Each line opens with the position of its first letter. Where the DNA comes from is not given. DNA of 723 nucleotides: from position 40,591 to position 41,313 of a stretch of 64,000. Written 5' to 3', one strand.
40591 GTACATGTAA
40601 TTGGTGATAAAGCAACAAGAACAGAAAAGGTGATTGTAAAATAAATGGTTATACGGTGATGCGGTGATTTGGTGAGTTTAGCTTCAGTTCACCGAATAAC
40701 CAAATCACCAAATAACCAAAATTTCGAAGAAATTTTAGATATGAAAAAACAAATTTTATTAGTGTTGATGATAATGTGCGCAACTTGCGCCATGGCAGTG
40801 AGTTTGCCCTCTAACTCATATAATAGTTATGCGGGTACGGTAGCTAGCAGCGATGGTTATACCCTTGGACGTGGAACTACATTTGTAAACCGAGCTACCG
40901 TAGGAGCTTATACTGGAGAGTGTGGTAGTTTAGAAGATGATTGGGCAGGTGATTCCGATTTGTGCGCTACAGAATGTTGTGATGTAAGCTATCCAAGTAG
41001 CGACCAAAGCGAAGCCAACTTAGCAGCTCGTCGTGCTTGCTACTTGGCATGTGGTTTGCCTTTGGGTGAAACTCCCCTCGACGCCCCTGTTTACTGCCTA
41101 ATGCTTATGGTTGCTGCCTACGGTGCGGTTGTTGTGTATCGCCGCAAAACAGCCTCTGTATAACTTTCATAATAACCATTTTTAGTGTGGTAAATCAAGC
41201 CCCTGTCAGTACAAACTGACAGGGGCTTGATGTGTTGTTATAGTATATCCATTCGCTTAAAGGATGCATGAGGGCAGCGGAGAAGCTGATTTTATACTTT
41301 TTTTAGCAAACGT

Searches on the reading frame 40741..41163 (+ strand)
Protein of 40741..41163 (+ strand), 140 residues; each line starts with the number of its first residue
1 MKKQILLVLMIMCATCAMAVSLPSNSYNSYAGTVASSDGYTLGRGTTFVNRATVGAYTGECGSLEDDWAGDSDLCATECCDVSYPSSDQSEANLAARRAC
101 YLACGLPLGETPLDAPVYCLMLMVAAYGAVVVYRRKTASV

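Call 5: search_protein_families(library=pfam, proteins=[window:40741-41163:+], max_evalue=1)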
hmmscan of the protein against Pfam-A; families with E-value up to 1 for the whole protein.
window:40741-41163:+ (140 aa): 1 family
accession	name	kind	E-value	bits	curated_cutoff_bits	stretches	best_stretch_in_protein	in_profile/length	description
PF05122.18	SpdB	-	0.49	11.2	25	1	74-97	22-45/50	Mobile element transfer protein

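Call 6: search_protein_families(library=ncbifam, proteins=[window:40741-41163:+], max_evalue=1)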
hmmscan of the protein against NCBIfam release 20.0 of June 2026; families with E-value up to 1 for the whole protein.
window:40741-41163:+ (140 aa): 0 families

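Call 42: list_cluster_members(proteins=[P0022, window:17855-18289:-, window:40741-41160:+, window:50072-50497:+])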
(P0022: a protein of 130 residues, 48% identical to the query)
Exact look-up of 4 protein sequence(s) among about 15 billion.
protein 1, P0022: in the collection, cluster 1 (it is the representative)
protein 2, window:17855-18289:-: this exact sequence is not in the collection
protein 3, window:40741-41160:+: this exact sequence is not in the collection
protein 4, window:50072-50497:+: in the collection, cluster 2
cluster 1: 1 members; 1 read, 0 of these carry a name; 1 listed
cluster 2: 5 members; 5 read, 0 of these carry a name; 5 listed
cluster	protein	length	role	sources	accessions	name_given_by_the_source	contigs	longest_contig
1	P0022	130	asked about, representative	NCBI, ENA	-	-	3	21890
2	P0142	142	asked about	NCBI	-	-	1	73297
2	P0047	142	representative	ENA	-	-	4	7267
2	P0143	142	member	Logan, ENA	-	-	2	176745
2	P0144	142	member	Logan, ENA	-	-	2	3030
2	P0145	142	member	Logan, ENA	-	-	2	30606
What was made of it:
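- Tried and rejected: The cluster look-up only showed that the exact sequence exists in an NCBI contig of 73,297 bp (call 42).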

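Call 45: search_protein_families(library=padloc, proteins=[window:40741-41163:+], max_evalue=0.01)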
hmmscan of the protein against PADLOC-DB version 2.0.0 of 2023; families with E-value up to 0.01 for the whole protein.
window:40741-41163:+ (140 aa): 0 families

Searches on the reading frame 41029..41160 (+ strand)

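Call 65: search_protein_families(library=ncbifam, proteins=[window:41029-41160:+], max_evalue=10)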
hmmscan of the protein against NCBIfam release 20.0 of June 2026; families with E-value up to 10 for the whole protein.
seq(44 aa): 1 family
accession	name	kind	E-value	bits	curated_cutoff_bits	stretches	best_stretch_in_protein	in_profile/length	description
NF038356.1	actino_DLW39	hypoth_equivalog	0.14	12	24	1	25-42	5-22/38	DLW-39 family protein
